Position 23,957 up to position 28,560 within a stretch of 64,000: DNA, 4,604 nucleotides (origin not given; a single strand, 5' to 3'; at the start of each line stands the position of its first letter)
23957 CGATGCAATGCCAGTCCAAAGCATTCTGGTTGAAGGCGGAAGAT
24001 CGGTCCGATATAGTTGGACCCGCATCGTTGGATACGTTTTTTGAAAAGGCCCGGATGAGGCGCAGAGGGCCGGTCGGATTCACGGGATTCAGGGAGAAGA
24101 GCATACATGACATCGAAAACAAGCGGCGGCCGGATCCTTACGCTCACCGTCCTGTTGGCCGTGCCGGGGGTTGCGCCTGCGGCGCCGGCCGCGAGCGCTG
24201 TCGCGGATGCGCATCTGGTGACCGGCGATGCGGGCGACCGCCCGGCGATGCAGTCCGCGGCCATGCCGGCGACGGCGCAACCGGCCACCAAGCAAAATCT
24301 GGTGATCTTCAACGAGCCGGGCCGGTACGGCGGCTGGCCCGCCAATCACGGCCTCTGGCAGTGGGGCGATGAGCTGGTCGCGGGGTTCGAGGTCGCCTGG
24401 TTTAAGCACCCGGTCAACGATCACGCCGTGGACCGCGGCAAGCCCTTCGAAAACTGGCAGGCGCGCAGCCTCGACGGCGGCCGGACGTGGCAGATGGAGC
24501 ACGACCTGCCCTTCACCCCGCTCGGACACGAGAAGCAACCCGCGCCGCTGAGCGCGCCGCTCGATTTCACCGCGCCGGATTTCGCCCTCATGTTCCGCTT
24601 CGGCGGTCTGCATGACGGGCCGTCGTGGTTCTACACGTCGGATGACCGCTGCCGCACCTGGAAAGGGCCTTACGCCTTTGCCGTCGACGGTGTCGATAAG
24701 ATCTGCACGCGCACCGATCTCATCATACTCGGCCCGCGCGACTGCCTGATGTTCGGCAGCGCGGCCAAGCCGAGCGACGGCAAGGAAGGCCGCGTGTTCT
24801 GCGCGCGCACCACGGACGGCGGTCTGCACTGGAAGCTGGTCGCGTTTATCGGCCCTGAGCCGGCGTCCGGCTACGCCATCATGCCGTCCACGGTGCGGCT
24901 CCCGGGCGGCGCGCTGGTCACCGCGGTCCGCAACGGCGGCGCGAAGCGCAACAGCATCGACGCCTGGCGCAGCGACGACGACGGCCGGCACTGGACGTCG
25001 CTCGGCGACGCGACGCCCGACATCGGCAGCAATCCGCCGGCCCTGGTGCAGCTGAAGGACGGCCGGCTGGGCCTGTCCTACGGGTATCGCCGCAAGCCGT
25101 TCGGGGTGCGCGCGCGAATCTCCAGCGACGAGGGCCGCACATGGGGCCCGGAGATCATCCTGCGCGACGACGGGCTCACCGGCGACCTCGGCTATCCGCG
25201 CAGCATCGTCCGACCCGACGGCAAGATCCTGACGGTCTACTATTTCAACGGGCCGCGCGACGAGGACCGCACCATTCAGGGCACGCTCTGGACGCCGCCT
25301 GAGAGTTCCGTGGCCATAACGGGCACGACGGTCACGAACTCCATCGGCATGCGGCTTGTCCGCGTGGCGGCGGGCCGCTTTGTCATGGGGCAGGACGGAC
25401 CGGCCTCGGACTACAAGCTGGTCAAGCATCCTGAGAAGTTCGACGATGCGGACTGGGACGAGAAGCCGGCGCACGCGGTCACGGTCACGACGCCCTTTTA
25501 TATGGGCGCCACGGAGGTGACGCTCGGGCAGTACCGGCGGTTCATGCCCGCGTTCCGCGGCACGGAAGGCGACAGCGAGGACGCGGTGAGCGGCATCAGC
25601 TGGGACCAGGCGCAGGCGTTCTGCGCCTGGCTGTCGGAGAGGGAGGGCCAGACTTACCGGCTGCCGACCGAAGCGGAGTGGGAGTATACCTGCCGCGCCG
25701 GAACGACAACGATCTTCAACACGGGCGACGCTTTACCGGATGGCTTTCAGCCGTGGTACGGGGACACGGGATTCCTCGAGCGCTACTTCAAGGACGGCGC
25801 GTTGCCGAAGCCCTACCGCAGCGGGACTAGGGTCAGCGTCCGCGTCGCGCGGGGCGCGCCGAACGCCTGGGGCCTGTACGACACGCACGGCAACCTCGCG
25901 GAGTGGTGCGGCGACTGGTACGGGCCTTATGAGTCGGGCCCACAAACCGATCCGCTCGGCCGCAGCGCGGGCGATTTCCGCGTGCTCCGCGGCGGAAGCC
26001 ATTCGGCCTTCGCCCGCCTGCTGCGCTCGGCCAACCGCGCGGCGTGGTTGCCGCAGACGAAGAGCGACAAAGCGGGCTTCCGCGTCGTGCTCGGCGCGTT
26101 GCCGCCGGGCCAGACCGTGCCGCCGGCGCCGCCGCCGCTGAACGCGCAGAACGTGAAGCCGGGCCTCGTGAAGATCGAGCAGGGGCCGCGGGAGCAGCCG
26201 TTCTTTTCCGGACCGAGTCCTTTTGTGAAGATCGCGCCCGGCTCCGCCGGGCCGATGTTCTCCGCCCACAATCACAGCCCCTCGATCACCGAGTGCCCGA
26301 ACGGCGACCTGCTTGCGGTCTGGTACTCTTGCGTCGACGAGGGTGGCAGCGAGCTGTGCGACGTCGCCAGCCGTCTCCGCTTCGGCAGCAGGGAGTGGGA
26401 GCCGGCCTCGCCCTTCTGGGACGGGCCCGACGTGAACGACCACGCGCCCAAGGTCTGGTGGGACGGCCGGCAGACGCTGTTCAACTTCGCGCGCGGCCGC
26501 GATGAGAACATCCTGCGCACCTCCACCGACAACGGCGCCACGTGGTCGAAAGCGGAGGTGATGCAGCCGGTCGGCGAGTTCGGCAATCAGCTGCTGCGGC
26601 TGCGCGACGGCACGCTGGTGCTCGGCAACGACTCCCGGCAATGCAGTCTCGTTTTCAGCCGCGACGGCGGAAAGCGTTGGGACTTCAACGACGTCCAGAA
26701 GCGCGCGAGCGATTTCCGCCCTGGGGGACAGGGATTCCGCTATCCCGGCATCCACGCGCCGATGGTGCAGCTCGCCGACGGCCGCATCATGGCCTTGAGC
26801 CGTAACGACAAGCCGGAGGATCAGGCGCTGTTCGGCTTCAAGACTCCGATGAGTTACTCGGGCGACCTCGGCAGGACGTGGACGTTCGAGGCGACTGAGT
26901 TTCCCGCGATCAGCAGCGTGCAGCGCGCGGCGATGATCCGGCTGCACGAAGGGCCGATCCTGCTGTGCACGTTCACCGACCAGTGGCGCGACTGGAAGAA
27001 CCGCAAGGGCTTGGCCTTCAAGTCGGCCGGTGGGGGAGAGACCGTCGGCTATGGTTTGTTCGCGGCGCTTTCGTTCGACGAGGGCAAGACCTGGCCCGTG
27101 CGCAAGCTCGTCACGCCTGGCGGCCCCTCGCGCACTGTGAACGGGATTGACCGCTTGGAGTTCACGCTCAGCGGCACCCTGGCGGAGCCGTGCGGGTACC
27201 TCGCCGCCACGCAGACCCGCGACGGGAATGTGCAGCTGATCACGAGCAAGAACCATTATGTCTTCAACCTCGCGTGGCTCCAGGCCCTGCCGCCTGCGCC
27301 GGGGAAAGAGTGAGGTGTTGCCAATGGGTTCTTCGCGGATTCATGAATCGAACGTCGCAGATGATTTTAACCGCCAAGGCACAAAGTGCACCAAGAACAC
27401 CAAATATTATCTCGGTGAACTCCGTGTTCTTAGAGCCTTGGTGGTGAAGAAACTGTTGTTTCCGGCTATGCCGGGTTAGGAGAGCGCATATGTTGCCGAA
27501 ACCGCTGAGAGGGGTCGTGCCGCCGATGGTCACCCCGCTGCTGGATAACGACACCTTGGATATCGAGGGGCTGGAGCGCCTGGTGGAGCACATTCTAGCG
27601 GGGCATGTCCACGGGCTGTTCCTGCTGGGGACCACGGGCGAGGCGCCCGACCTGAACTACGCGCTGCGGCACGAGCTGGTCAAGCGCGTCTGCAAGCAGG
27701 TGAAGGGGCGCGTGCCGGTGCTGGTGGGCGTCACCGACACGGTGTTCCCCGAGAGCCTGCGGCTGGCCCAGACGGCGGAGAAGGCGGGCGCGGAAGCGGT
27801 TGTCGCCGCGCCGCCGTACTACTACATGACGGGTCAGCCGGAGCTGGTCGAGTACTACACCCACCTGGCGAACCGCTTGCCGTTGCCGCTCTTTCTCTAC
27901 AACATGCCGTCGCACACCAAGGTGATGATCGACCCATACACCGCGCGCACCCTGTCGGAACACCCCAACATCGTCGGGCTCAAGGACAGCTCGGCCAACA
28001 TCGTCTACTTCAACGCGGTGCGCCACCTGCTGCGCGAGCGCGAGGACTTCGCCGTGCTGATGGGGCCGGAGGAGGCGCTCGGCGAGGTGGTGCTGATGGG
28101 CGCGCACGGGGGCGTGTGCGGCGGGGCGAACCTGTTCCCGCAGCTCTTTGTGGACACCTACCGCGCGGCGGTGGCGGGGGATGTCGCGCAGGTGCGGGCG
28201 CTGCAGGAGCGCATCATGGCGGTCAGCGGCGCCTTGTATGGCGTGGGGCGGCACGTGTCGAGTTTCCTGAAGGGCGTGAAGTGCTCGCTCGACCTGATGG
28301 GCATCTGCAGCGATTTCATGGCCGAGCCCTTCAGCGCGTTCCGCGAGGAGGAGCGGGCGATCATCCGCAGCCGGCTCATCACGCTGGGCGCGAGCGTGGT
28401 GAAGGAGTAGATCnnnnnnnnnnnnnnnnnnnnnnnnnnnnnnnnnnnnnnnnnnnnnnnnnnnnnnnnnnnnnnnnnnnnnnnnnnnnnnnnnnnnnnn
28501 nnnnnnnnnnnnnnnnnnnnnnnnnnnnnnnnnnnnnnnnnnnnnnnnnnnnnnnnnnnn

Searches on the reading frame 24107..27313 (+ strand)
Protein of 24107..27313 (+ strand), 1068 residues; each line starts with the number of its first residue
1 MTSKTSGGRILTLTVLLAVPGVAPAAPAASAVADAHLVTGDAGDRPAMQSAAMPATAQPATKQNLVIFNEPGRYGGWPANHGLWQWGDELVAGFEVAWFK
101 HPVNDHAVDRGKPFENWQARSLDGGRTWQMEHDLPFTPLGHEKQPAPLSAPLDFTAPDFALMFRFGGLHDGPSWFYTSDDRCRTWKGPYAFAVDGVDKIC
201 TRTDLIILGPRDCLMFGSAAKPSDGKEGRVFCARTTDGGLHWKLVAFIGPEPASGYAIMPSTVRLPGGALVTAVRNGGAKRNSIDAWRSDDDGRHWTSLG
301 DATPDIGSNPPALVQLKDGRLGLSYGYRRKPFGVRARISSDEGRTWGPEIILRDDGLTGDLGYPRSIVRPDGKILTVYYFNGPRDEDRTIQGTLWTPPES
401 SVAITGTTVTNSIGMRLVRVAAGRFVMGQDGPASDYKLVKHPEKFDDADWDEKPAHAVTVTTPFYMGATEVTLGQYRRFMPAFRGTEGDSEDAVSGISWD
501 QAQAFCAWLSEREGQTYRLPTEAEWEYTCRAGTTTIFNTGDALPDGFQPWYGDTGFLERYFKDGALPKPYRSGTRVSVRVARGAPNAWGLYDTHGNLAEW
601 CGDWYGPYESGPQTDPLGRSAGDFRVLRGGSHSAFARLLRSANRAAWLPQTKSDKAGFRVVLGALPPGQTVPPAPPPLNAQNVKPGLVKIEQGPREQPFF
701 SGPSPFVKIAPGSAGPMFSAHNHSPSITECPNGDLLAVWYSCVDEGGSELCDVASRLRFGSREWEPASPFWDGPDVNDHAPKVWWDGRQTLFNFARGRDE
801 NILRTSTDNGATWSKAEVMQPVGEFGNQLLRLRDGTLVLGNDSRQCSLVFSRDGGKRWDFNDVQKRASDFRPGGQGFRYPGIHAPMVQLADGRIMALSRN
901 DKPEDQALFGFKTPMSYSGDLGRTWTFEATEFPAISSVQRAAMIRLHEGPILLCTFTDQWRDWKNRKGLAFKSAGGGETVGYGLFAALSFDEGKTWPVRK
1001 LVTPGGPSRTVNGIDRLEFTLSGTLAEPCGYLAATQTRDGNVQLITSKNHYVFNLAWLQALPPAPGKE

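Call 9: search_protein_families(library=pfam, proteins=[window:24107-27313:+], max_evalue=0.001)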
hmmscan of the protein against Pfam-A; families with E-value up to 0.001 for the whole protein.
window:24107-27313:+ (1068 aa): 4 families
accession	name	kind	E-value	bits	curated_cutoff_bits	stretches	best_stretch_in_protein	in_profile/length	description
PF03781.23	FGE-sulfatase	-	2.5e-40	139.2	23.3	1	417-661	5-254/255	Sulfatase-modifying factor enzyme 1-like domain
PF13088.12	BNR_2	-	1.9e-30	106.6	31.4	2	176-374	85-275/277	BNR repeat-like domain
PF02012.26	BNR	-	1.5e-05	24.7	27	0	805-815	2-12/12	BNR/Asp-box repeat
PF24316.1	Tli3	-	8.1e-05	23.4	27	0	801-819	84-102/129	T6SS Tli3 immunity protein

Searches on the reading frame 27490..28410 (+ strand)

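Call 9: search_protein_families(library=pfam, proteins=[window:27490-28410:+], max_evalue=0.001)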
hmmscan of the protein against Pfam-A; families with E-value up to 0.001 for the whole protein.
window:27490-28410:+ (306 aa): 1 family
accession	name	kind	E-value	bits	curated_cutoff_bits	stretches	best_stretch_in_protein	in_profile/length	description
PF00701.28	DHDPS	-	2.3e-56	191.1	22.1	1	6-292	2-282/289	Dihydrodipicolinate synthetase family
